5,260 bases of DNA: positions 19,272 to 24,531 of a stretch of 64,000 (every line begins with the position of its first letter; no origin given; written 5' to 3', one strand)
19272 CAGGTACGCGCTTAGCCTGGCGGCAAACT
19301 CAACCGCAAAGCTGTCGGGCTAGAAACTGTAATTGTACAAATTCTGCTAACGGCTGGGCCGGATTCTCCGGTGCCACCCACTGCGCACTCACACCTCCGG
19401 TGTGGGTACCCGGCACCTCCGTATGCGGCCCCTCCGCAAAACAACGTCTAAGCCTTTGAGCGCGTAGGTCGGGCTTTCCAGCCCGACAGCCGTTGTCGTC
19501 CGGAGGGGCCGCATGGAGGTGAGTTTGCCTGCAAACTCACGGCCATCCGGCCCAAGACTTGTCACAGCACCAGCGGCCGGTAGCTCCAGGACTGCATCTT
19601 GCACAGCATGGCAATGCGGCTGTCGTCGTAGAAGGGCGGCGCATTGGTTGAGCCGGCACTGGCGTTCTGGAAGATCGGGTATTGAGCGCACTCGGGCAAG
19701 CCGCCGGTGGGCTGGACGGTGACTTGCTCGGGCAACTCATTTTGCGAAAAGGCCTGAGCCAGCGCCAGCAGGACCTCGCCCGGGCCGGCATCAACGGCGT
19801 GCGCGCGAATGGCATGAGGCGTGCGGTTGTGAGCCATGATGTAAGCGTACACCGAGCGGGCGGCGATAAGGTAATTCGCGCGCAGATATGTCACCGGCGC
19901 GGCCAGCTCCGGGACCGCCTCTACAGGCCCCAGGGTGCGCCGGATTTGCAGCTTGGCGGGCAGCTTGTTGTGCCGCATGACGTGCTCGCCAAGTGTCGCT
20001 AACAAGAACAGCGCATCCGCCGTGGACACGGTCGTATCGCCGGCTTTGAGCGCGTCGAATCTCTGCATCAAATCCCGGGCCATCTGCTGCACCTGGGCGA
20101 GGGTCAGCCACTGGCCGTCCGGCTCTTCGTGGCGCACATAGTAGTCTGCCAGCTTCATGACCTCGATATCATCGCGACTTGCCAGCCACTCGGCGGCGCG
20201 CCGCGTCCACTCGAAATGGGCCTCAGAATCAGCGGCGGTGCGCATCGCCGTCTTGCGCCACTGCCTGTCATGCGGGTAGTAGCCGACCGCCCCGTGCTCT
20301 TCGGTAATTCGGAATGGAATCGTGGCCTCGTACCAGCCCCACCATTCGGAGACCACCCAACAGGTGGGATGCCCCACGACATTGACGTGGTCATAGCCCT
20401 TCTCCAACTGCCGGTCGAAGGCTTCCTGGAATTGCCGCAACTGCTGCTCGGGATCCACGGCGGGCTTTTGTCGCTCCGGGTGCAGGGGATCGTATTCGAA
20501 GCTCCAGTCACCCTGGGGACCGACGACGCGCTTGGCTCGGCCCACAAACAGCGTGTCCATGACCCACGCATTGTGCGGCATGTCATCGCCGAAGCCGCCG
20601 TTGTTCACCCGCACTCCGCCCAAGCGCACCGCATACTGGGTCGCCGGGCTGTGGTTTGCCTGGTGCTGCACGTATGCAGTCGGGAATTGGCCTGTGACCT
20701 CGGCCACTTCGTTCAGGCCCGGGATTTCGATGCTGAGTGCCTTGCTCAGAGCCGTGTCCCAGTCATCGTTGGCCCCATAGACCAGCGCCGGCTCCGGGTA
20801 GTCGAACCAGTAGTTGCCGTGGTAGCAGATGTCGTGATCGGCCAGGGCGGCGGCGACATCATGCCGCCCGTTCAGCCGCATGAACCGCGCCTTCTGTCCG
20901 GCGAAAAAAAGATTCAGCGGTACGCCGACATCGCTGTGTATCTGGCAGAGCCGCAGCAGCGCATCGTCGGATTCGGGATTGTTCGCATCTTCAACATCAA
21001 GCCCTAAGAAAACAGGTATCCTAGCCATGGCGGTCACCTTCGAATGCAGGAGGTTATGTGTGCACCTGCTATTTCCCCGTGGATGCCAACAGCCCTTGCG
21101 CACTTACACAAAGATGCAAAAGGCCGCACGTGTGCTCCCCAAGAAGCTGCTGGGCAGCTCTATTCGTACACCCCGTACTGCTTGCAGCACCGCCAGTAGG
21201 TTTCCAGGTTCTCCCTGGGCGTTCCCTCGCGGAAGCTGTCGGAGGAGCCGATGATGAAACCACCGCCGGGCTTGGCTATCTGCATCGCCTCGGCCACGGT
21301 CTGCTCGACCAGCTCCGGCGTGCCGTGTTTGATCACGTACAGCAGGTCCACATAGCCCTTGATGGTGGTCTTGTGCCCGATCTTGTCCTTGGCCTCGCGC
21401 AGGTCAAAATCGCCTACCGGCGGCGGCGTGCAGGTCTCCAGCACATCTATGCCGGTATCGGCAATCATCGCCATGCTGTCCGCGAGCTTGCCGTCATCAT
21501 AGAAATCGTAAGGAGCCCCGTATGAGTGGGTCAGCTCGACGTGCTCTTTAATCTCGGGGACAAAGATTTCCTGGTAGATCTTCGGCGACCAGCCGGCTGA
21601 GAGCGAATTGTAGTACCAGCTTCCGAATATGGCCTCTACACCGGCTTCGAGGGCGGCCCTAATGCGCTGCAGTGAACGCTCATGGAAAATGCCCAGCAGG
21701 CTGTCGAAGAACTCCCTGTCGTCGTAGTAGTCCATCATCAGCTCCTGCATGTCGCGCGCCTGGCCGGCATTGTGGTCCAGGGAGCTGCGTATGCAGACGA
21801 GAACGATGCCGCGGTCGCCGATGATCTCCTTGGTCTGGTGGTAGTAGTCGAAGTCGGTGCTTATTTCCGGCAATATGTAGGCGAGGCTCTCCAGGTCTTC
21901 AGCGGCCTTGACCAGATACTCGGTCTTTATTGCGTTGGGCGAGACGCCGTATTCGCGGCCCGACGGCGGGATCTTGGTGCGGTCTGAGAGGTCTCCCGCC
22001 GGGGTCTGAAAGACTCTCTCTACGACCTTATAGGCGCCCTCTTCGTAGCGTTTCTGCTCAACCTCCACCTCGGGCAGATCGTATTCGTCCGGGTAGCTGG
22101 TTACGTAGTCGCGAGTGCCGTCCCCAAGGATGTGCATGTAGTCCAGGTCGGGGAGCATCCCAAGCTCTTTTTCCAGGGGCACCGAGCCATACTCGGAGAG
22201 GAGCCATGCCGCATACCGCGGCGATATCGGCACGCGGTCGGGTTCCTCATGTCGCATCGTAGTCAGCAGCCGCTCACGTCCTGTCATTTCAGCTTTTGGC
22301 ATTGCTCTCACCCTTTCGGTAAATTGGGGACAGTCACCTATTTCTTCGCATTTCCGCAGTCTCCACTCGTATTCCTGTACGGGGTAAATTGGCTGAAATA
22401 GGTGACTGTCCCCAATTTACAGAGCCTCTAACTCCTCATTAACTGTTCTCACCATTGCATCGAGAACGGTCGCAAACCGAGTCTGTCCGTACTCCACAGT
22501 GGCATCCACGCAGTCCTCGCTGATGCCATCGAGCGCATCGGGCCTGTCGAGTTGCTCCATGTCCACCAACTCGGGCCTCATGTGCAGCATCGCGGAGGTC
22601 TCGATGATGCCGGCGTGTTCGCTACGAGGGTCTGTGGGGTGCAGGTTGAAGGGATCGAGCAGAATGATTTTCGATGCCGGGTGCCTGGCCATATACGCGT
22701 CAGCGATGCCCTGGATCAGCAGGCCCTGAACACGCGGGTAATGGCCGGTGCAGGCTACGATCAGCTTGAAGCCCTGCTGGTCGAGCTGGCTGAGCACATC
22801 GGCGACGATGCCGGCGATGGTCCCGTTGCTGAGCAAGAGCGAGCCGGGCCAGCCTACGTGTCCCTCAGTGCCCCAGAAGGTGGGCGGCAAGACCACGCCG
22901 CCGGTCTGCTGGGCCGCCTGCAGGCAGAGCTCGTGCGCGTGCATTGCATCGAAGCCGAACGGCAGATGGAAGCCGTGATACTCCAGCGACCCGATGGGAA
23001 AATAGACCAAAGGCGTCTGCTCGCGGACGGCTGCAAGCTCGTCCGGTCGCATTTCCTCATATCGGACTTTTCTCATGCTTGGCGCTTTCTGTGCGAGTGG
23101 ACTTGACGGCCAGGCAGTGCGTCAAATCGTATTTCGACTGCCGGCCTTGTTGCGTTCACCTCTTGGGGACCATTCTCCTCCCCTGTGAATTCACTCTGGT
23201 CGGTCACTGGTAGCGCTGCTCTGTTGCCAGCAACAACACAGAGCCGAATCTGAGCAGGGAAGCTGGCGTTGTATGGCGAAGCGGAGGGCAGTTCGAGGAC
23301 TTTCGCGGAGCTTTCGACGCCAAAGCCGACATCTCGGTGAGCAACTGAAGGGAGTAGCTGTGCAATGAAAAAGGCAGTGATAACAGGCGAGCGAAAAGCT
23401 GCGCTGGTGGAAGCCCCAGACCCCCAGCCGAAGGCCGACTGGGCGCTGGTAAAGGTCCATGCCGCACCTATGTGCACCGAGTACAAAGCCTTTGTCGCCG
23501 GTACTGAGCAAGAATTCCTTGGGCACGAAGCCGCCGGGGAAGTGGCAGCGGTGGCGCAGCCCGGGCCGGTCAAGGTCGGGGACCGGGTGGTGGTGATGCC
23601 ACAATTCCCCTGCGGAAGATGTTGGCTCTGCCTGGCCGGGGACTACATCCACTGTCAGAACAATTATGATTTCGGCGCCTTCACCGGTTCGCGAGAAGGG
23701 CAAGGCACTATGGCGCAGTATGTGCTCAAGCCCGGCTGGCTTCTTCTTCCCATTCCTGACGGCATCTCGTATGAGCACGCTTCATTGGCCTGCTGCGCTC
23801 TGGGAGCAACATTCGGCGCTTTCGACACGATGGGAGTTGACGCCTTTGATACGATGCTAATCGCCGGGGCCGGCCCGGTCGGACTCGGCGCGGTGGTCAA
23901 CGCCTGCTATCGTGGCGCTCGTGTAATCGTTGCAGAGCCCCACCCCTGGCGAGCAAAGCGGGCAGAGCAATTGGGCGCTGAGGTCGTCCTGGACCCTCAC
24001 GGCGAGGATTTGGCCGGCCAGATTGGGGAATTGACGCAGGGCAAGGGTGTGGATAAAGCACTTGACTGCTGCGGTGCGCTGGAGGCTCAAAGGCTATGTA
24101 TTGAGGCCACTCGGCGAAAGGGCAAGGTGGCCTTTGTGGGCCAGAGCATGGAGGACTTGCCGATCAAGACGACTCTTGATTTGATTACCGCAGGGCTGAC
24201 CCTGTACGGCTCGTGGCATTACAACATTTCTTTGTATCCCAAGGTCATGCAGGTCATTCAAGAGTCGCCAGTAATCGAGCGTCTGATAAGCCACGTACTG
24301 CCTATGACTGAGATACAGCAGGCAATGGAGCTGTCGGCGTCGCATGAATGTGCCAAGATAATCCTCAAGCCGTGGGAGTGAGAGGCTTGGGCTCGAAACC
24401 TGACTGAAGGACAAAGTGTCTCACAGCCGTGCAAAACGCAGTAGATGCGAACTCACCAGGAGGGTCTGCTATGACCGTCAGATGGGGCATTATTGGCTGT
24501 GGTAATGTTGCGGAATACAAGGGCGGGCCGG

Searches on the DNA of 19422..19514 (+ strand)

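Call 84: build_rna_model(alignment_id=A4, structure=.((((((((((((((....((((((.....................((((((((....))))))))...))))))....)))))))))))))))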
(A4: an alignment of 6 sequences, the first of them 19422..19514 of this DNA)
Model R1 built from alignment A4 (6 sequences, 93 columns); structure: as given.
model positions 93; base pairs 28; branch points 0; effective number of sequences 0.83; information 0.613 bits per position. Calibrated on 0.2 Mb of random sequence (short: E-values are rough).
structure used (alignment columns):
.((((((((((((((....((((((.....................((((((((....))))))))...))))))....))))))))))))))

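Call 85: search_with_rna_model(model_id=R1, sources=[window, L001, L002, L003, L004, L005, L006, L007, L009, L010, L012, L013, L014, L018, L021, L022, L025, L028, L029, L030], max_evalue=1)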
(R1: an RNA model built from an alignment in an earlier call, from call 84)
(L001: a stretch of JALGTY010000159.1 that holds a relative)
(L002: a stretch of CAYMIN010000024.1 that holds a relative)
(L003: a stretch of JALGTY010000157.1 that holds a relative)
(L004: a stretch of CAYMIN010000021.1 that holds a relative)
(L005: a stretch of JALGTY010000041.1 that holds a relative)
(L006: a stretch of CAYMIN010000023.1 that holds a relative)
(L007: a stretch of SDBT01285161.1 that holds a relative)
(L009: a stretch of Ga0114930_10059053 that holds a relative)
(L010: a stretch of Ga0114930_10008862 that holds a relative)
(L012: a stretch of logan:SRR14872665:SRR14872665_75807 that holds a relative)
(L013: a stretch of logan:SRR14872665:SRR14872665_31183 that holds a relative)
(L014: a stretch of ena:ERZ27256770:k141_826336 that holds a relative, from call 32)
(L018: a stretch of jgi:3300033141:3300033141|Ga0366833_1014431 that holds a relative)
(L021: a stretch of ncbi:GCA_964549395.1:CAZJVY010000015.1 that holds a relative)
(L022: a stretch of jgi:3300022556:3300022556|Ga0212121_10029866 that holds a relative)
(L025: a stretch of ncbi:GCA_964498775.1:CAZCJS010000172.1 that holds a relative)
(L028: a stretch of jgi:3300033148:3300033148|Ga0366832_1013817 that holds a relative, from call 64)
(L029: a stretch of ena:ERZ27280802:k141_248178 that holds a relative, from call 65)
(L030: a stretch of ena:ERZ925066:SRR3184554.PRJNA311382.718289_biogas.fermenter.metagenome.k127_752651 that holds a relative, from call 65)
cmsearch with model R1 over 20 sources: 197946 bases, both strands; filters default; matches with E-value up to 1: 27.
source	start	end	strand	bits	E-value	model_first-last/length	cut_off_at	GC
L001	527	619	-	119.3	6.5e-29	1-93/93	no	0.61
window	19422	19514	+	118.7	9.7e-29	1-93/93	no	0.63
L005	6268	6360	+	117.7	1.7e-28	1-93/93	no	0.6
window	39056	39148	+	117.6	1.9e-28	1-93/93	no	0.59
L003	7078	7170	+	108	6.9e-26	1-93/93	no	0.59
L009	1701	1793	-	106.6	1.7e-25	1-93/93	no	0.63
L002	2080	2168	+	88.8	9.5e-21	1-93/93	no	0.56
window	19423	19515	-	42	3.3e-08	1-93/93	no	0.65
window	39057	39149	-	41.2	5.5e-08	1-93/93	no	0.6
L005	6269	6361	-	40.4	9e-08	1-93/93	no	0.61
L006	7516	7609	-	38.2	3.4e-07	1-93/93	no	0.63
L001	526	618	+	37.9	4e-07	1-93/93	no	0.62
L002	3895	3974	+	36.8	8e-07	1-93/93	no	0.6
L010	4960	5030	+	32.6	1.1e-05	26-69/93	no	0.59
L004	3816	3913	+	32.3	1.3e-05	1-93/93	no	0.6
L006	7509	7590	+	32.3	1.3e-05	1-93/93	no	0.62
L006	1786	1851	+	30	5.5e-05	1-93/93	no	0.65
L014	5575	5602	+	26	0.00063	42-69/93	no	0.64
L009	1700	1792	+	25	0.0012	1-93/93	no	0.63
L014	5618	5647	-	24.4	0.0017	40-69/93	no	0.7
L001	2102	2132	-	22.8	0.0046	38-69/93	no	0.71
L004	3916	3945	-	20.1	0.024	41-69/93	no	0.7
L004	899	981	+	20.1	0.024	1-93/93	no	0.63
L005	3892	3981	+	19.6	0.033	1-93/93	no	0.59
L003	7079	7171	-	18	0.086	1-93/93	no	0.59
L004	5391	5440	+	16.8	0.18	20-79/93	no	0.64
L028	1348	1386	-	16.6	0.21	30-69/93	no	0.62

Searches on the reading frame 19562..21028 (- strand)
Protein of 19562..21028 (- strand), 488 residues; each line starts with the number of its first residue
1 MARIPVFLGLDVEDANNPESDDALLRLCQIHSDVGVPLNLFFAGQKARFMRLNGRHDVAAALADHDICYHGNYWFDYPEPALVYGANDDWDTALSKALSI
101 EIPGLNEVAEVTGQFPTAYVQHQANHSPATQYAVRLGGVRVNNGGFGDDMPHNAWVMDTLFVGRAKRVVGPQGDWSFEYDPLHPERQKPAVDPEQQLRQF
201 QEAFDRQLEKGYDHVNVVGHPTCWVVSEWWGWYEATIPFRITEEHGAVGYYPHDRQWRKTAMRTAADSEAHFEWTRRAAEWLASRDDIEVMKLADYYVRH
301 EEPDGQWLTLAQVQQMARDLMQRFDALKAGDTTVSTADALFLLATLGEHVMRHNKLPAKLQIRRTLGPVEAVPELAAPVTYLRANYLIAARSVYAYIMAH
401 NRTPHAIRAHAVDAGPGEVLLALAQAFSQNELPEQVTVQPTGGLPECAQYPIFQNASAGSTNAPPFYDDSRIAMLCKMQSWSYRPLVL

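Call 18: search_protein_families(library=pfam, proteins=[window:19562-21028:-])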
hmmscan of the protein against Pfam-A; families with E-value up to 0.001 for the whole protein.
window:19562-21028:- (488 aa): 1 family
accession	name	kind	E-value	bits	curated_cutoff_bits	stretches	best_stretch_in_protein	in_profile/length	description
PF14417.12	MEDS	-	0.00019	21.7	29.8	0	190-237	77-128/161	MEDS: MEthanogen/methylotroph, DcmR Sensory domain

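Call 30: find_homologous_proteins(query=window:19562-21028:-, max_evalue=1e-10)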
Query window:19562-21028:- (488 aa): 53 proteins with E <= 1e-10 among 8000 candidates.
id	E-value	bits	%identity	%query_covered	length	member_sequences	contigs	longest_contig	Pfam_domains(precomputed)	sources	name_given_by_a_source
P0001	0.0e+0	1037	90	100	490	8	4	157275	-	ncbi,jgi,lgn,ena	-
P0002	8.3e-267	904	77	100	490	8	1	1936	-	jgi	jgi:hypothetical protein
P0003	5.8e-261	885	75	100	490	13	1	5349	-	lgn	-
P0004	7.1e-252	855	73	100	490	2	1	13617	-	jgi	-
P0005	3.8e-250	849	72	100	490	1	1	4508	-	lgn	-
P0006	3.5e-245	833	70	100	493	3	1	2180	-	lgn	-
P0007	9.6e-244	828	71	100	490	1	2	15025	-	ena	-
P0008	2.2e-243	827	70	100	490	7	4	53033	-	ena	-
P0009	2.0e-240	817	69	100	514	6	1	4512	-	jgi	jgi:hypothetical protein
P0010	5.2e-237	806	69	100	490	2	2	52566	-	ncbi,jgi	-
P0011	2.0e-176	606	54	99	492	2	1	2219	-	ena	-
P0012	2.5e-170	586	52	100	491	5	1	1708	-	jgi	jgi:hypothetical protein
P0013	2.6e-168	579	50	100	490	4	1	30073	-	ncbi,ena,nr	ncbi:MAG: hypothetical protein O2954_04010 [bacterium]|nr:hypothetical protein [bacterium]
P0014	3.4e-168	579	52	100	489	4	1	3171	-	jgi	-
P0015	1.1e-166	574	51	100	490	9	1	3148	-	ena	-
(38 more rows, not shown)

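Call 32: find_encoding_contigs(protein=P0001, flank=4000, max_places=6)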
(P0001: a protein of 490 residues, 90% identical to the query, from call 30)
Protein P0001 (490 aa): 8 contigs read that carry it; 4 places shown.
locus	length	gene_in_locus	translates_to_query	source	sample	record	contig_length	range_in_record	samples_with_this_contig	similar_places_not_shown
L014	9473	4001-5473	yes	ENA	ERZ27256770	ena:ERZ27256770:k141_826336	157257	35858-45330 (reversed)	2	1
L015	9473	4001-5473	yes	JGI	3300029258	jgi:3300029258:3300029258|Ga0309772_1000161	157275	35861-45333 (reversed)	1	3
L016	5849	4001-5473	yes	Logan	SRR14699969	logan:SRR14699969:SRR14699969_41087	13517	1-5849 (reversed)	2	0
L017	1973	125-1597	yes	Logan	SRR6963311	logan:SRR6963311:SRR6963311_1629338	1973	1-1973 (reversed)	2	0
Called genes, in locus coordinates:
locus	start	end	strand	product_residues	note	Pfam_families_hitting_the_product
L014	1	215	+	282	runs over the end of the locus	PF00793:DAHP_synth_1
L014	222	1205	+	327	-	PF01380:SIS, PF00571:CBS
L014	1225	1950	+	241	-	-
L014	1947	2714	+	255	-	PF03309:Pan_kinase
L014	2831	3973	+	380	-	PF01208:URO-D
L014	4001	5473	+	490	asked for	-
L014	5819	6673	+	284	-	PF01261:AP_endonuc_2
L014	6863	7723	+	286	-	PF01261:AP_endonuc_2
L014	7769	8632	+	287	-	PF00781:DAGK_cat, PF19279:YegS_C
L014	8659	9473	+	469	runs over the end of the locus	PF14315:DUF4380 (faint)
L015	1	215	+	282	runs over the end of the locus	PF00793:DAHP_synth_1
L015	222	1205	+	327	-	PF01380:SIS, PF00571:CBS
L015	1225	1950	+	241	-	-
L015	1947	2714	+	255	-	PF03309:Pan_kinase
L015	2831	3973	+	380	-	PF01208:URO-D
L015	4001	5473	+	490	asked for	-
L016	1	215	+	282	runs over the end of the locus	PF00793:DAHP_synth_1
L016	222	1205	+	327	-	PF01380:SIS, PF00571:CBS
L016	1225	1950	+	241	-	-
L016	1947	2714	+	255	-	PF03309:Pan_kinase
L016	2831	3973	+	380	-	PF01208:URO-D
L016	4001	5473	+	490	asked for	-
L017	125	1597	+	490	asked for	-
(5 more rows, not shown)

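Call 64: find_encoding_contigs(protein=P0004, flank=6000, max_places=4)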
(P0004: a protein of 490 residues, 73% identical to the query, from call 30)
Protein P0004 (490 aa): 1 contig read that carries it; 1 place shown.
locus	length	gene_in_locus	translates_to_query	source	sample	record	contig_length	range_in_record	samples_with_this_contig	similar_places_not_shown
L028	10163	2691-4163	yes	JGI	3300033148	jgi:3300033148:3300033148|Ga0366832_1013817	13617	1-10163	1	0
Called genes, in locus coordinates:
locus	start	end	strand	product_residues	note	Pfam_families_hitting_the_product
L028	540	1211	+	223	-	PF07963:N_methyl, PF07596:SBP_bac_10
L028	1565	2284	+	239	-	PF02663:FmdE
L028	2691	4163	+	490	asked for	-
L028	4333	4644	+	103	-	PF01909:NTP_transf_2 (weak), PF18765:Polbeta (weak)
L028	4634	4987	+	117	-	PF01934:HepT-like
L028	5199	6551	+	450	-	PF01882:DUF58, PF13519:VWA_2 (weak)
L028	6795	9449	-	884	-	PF03425:CBM_11 (weak), PF09092:Lyase_N (weak), PF16889:Hepar_II_III_N, PF07940:Hepar_II_III_C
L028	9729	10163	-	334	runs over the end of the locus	PF04909:Amidohydro_2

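Call 65: find_encoding_contigs(protein=P0008, flank=6000, max_places=4)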
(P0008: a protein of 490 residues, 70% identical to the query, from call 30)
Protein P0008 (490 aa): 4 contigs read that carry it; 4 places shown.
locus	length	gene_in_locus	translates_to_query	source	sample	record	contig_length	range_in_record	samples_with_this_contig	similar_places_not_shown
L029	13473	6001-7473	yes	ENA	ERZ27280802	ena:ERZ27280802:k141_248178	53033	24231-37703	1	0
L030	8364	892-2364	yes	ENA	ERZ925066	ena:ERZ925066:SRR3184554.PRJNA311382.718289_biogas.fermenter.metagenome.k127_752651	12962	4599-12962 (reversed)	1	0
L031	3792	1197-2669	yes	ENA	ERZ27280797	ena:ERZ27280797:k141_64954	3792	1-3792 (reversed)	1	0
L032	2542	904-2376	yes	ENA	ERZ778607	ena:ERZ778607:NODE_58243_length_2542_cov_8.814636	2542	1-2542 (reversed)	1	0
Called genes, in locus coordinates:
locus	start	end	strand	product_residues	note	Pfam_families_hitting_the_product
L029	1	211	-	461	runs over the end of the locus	PF00675:Peptidase_M16, PF05193:Peptidase_M16_C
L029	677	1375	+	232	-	PF02525:Flavodoxin_2, PF03358:FMN_red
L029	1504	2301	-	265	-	PF04909:Amidohydro_2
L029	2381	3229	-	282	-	PF07833:Cu_amine_oxidN1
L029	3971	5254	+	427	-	-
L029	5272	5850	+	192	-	-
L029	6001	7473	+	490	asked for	-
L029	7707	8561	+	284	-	PF01261:AP_endonuc_2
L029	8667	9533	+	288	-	PF01261:AP_endonuc_2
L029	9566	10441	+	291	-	PF00781:DAGK_cat, PF19279:YegS_C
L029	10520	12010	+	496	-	PF14315:DUF4380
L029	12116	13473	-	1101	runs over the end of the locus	PF25596:CPSase_L_D1, PF02786:CPSase_L_D2, PF02787:CPSase_L_D3, PF25596:CPSase_L_D1, PF02786:CPSase_L_D2, PF02222:ATP-grasp, PF07478:Dala_Dala_lig_C (weak), PF02142:MGS, +3 more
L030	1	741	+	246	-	?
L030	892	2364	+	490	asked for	-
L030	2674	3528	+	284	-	PF01261:AP_endonuc_2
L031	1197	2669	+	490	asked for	-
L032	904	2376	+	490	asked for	-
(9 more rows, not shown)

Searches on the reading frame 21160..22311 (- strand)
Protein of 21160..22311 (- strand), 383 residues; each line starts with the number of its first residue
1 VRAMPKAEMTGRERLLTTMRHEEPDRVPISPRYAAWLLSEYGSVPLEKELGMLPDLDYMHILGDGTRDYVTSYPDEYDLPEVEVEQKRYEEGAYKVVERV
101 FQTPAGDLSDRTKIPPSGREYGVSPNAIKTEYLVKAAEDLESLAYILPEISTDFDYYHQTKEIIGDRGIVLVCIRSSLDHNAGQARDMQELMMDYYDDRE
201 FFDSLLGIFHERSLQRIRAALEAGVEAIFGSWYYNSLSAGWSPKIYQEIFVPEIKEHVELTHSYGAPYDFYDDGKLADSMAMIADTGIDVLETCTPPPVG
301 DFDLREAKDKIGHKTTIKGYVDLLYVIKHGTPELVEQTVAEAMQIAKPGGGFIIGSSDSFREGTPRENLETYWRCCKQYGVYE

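Call 18: search_protein_families(library=pfam, proteins=[window:21160-22311:-])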
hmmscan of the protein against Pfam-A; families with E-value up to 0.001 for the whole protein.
window:21160-22311:- (383 aa): 1 family
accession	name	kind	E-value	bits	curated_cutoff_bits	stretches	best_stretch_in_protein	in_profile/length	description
PF01208.23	URO-D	-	1.3e-18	67.6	23.9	1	183-379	157-346/346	Uroporphyrinogen decarboxylase (URO-D)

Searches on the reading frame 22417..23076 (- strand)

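Call 87: search_protein_families(library=pfam, proteins=[window:22417-23076:-], max_evalue=0.00001)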
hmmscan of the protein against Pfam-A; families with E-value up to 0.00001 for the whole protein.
window:22417-23076:- (219 aa): 1 family
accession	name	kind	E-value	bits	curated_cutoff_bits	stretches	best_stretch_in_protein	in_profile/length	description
PF02633.19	Creatininase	-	1.1e-36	126.9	31.3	1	7-187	1-194/238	Creatinine amidohydrolase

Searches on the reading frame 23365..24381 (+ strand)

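Call 88: search_protein_families(library=pfam, proteins=[window:23365-24381:+], max_evalue=0.00001)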
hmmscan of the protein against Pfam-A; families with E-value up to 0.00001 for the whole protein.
window:23365-24381:+ (338 aa): 3 families
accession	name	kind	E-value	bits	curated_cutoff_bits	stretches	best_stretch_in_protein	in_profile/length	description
PF00107.32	ADH_zinc_N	-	8.3e-25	87.7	31.8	1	171-299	1-128/129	Zinc-binding dehydrogenase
PF08240.17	ADH_N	-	3.9e-17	62.8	23.5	1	24-132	2-104/104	Alcohol dehydrogenase GroES-like domain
PF13602.12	ADH_zinc_N_2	-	8.6e-06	27.2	27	0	203-332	1-132/134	Zinc-binding dehydrogenase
